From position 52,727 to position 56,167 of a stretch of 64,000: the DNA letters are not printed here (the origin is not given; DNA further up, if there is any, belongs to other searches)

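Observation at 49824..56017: Tandem paralogous HD-phosphohydrolase / GHKL-ATPase giants: candidate undescribed two-component system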

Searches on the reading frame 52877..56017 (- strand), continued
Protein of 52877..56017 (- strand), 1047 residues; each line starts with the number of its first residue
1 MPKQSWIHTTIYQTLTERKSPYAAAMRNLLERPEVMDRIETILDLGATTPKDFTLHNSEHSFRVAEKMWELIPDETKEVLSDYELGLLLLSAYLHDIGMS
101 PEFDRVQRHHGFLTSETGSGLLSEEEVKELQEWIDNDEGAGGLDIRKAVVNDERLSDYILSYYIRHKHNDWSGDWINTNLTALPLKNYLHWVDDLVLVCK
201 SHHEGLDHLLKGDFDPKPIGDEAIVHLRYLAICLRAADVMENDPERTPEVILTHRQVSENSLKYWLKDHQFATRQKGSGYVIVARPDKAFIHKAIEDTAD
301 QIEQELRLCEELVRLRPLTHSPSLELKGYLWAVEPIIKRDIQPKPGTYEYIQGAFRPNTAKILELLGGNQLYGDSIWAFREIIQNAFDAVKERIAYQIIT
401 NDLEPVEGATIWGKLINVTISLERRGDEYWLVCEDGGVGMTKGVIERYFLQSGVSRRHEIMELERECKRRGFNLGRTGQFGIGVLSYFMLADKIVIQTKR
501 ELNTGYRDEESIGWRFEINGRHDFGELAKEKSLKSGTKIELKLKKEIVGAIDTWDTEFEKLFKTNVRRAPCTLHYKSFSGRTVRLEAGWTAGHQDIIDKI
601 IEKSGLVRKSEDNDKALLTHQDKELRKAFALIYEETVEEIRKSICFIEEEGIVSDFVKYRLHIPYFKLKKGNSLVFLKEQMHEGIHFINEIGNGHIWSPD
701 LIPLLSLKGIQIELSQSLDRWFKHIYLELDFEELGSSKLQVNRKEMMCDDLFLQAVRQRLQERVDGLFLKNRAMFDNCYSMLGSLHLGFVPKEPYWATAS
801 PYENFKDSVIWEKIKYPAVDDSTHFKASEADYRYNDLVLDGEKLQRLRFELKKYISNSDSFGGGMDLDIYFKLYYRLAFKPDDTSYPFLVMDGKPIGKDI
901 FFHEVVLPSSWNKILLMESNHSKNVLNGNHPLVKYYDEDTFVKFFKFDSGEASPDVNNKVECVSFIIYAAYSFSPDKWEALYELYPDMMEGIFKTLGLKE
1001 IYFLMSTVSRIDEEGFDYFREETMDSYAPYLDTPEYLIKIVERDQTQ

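Call 54: search_dna_similar(query=window:52877-56017:-, collection=plasmids, mode=protein, max_rows=15)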
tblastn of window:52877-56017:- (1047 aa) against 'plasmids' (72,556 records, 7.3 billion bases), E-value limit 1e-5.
Records with a match: 79; places in all: 80; records where one place covers at least 80% of the query: 0.
Best place of each record, by identity: <60% 79.
By first word of the organism name: Rhizobium 33; Sphingobium 12; Streptomyces 8; Escherichia 6; Sinorhizobium 3; Listeria 2; Bacillus 1; [Eubacterium] 1; Lachnospira 1; Priestia 1; and 11 more.
By predicted mobility (MOB-suite, as given by PLSDB): non-mobilizable 55; conjugative 20; mobilizable 4.
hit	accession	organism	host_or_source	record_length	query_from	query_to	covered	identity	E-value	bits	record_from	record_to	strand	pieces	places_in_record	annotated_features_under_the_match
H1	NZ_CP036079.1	Bacillus mycoides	cell culture,soil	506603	51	499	43%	26.4%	2e-17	96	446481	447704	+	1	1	ATP-binding protein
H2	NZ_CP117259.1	Rhizobium tumorigenes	Rubus sp.,pure bacterial culture,Aerial ...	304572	354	764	39%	23.5%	2e-7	64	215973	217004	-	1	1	htpG: molecular chaperone HtpG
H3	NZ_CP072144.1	Rhizobium sp. L51/94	Blueberry,cell culture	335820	354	764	39%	23.5%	5e-7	62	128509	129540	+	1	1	htpG: molecular chaperone HtpG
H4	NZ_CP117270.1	Rhizobium rhododendri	Rhododendron sp.,pure bacterial ...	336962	354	764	39%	23.5%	5e-7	62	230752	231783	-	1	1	htpG: molecular chaperone HtpG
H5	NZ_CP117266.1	Rhizobium tumorigenes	Rubus sp.,pure bacterial culture,Aerial ...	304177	354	764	39%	23.3%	4e-7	62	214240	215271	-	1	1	htpG: molecular chaperone HtpG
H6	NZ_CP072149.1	Rhizobium sp. K1/93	Himalayan blackberry,cell culture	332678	354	764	39%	23.3%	8e-7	61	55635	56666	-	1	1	htpG: molecular chaperone HtpG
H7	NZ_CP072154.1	Rhizobium sp. K15/93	Himalayan blackberry,cell culture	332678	354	764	39%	23.3%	8e-7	61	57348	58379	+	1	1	htpG: molecular chaperone HtpG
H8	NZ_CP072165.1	Rhizobium sp. B21/90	Himalayan blackberry,cell culture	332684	354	764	39%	23.3%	8e-7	61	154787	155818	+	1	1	htpG: molecular chaperone HtpG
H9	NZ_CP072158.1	Rhizobium sp. B230/85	Himalayan blackberry,cell culture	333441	354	764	39%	23.3%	8e-7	61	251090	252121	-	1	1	htpG: molecular chaperone HtpG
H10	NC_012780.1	[Eubacterium] eligens ATCC 27750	-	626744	198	547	33%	26.0%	3e-6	59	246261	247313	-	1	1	ATP-binding protein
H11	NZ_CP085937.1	Lachnospira eligens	-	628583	198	547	33%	26.0%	3e-6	59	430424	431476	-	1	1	ATP-binding protein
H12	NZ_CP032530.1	Priestia megaterium NCT-2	contaminated soil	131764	230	573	33%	26.0%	3e-9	69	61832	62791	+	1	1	ATP-binding protein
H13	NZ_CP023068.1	Sinorhizobium sojae CCBAU 05684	G.max,nodule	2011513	355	627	26%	25.2%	6e-6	59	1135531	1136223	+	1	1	record has no annotation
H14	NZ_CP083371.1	Ensifer canadensis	Melilotus albus,Cell Culture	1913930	355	627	26%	25.2%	6e-6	58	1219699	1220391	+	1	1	none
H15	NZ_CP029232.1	Sinorhizobium fredii CCBAU 45436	Glycine max,cell culture,plant root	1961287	355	627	26%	24.6%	6e-6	58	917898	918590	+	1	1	record has no annotation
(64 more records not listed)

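Call 55: search_dna_similar(query=window:52877-56017:-, collection=phages, mode=protein, max_rows=10)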
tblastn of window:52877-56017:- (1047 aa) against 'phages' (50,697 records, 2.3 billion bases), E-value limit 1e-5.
Records with a match: 6; places in all: 6; records where one place covers at least 80% of the query: 0.
Best place of each record, by identity: <60% 6.
By first word of the organism name: Bacteriophage 2; Escherichia 2; Listeria 2.
By host as written in the record: - 2; Listeria monocytogenes 2; Escherichia coli O103 1; Escherichia coli O104:H4 1.
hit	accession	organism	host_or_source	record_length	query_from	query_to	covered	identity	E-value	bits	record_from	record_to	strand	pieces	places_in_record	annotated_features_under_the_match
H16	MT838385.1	Bacteriophage sp.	human fecal samples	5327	354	553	19%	29.4%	2e-9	67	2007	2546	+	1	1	record has no annotation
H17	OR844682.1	Escherichia phage ECO103 4-12-1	Escherichia coli O103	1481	350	554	20%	26.2%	1e-6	58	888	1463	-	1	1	record has no annotation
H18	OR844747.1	Escherichia phage ECO104 4-5-2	Escherichia coli O104:H4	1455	350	554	20%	26.2%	3e-6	57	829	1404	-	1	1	record has no annotation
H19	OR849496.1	Listeria phage LM 4-14-1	Listeria monocytogenes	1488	355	547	18%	26.4%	8e-8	62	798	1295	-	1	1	record has no annotation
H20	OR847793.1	Listeria phage LM 4-11-1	Listeria monocytogenes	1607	358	547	18%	26.3%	5e-7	59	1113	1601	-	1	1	record has no annotation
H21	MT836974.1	Bacteriophage sp.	human fecal samples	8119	355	515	15%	27.9%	9e-8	62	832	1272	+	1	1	record has no annotation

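Call 59: search_solved_structures(query=A1, max_evalue=0.01, show_alignments=2)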
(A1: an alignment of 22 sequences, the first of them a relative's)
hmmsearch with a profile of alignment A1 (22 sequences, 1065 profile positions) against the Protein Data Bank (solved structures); distinct sequences matched with E-value up to 0.01: 147 (the best 60 are shown).
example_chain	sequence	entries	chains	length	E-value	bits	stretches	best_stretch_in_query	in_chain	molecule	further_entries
1y4s_A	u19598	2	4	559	1.6e-16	63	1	354-609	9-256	Chaperone protein htpG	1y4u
2iop_A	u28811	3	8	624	8e-16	60.6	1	354-609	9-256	Chaperone protein htpG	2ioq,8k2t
3peh_A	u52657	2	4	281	5.2e-15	57.9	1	368-575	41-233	Endoplasmin homolog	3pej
2ior_A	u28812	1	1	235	5.9e-15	57.7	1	354-554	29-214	Chaperone protein htpG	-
7u8u_A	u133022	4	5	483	9.3e-15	57.1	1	354-618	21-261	Heat shock protein 75 kDa, mitochondrial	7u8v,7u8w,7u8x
6d14_A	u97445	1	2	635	9.4e-15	57.1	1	352-614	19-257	TNF receptor-associated protein 1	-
5tvu_A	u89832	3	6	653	9.6e-15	57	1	351-614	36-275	TNF receptor-associated protein 1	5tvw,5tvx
4j0b_A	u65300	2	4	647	9.7e-15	57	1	351-614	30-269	TNF receptor-associated protein 1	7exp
4z1f_A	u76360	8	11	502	1e-14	57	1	354-618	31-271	Heat shock protein 75 kDa, mitochondrial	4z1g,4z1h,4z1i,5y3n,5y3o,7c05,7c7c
7ulk_A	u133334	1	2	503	1e-14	57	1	354-618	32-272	Heat shock protein 75 kDa, mitochondrial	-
5hph_A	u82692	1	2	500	1e-14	57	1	354-618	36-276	Heat shock protein 75 kDa, mitochondrial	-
4ivg_A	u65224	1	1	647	1.3e-14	56.6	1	351-614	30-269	TNF receptor-associated protein 1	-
4ipe_A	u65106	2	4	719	1.3e-14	56.6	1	350-613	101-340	TNF receptor-associated protein 1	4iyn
5tth_B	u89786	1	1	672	1.5e-14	56.4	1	351-613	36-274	C-terminal Spytag fusion of R417A zebrafish TNF receptor-associated protein 1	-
5tth_A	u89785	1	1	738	1.6e-14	56.3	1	351-613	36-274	C-terminal SpyCatcher fusion of wildtype zebrafish TNF receptor-associated protein 1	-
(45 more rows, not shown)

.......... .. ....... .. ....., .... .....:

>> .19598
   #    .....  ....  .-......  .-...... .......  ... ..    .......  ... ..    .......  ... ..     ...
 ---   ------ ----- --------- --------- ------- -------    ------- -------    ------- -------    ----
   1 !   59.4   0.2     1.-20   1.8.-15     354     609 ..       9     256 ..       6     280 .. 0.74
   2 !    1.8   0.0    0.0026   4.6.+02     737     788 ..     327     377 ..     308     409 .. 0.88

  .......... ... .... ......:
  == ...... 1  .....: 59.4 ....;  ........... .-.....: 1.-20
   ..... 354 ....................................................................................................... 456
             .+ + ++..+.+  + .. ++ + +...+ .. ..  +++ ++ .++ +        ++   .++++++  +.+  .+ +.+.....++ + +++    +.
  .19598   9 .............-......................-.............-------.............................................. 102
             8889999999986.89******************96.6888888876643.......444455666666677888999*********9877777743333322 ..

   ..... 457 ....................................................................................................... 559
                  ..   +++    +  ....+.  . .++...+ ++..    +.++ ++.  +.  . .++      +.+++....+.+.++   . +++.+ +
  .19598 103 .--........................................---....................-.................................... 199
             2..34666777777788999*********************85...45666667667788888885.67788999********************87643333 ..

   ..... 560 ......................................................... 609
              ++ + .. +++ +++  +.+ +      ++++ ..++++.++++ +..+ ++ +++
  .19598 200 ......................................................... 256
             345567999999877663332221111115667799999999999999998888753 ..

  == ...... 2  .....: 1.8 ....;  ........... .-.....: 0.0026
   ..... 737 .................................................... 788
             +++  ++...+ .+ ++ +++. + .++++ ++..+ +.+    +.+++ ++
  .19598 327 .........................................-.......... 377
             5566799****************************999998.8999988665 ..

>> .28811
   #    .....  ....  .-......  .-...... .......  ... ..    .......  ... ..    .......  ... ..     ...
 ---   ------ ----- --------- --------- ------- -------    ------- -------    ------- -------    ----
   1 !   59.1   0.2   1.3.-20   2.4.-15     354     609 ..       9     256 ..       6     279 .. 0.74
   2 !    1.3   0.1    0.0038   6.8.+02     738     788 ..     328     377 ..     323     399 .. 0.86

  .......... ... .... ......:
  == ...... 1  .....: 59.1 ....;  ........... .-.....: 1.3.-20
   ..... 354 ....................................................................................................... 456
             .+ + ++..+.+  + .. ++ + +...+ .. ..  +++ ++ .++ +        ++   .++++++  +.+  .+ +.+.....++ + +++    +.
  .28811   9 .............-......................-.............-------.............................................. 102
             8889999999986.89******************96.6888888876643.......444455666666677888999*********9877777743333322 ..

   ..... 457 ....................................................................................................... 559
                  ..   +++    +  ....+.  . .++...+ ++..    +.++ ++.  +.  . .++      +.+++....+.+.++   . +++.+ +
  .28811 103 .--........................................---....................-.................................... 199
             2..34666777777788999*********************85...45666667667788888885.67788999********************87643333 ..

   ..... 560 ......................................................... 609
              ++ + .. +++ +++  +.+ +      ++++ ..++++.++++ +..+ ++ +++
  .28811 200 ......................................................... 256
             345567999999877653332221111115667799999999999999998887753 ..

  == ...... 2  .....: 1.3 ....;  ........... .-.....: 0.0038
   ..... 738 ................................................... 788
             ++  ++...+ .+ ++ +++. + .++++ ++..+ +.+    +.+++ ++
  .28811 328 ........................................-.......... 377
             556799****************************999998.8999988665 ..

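Call 71: find_encoding_contigs(protein=P0019, flank=10000, max_places=1)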
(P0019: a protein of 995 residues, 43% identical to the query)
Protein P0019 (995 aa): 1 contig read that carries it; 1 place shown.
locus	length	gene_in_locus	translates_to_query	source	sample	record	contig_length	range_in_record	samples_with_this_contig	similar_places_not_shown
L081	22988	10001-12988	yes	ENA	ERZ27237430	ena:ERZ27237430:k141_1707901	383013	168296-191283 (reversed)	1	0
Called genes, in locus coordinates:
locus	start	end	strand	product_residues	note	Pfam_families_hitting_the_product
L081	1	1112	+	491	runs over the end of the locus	PF02424:ApbE, PF10029:DUF2271, PF13860:FlgD_ig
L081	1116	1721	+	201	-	PF03929:PepSY_TM, PF16357:PepSY_TM_like_2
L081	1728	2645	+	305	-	-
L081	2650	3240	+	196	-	PF13489:Methyltransf_23, PF13847:Methyltransf_31 (faint), PF08241:Methyltransf_11, PF08242:Methyltransf_12, PF13649:Methyltransf_25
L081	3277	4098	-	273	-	PF00149:Metallophos, PF12850:Metallophos_2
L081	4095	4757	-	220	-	PF00230:MIP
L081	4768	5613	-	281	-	PF01170:UPF0020 (weak), PF01135:PCMT, PF13489:Methyltransf_23, PF01209:Ubie_methyltran, PF08241:Methyltransf_11, PF08242:Methyltransf_12, PF13649:Methyltransf_25, PF13847:Methyltransf_31, +4 more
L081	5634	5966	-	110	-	PF01022:HTH_5, PF12840:HTH_20 (weak)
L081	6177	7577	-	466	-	PF13365:Trypsin_2, PF12796:Ank_2, PF13857:Ank_5, PF24521:Ank_KRIT1 (faint), PF00023:Ank (weak), PF13637:Ank_4, PF00023:Ank (weak), PF12796:Ank_2, +1 more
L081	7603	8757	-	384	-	-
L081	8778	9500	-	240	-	-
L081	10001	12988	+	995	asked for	PF24391:HD-CE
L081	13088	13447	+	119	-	-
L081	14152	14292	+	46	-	-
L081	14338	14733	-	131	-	PF13474:SnoaL_3, PF14534:DUF4440 (weak), PF12680:SnoaL_2 (weak)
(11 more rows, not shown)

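Call 72: find_encoding_contigs(protein=P0010, flank=10000, max_places=1)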
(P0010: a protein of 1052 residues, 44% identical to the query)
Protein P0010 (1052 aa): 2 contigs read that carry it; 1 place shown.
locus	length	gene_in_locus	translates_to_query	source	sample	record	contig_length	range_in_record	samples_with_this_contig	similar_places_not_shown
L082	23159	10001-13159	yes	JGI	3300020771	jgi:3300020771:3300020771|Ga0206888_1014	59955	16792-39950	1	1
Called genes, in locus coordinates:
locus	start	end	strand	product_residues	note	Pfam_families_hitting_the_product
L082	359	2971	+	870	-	PF01326:PPDK_N, PF27448:Rph_4th, PF00391:PEP-utilizers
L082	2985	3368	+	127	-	PF12680:SnoaL_2 (weak)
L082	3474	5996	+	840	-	PF12704:MacB_PCD, PF02687:FtsX, PF12704:MacB_PCD, PF02687:FtsX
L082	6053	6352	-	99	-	-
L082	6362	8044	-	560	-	PF00916:Sulfate_transp, PF16983:MFS_MOT1 (weak), PF01740:STAS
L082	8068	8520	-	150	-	-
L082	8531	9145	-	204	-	PF01135:PCMT (weak), PF02390:Methyltransf_4 (weak), PF13847:Methyltransf_31, PF13649:Methyltransf_25 (weak)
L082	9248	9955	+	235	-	PF00027:cNMP_binding, PF13545:HTH_Crp_2, PF00325:Crp (weak)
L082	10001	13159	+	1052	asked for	PF24391:HD-CE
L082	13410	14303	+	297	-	-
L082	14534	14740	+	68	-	-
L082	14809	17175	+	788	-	PF20144:TIG_SUH (faint), PF18962:Por_Secre_tail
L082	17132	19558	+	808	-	PF12704:MacB_PCD, PF02687:FtsX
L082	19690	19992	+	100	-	PF18144:SMODS (weak), PF01909:NTP_transf_2, PF18765:Polbeta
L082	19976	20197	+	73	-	PF01934:HepT-like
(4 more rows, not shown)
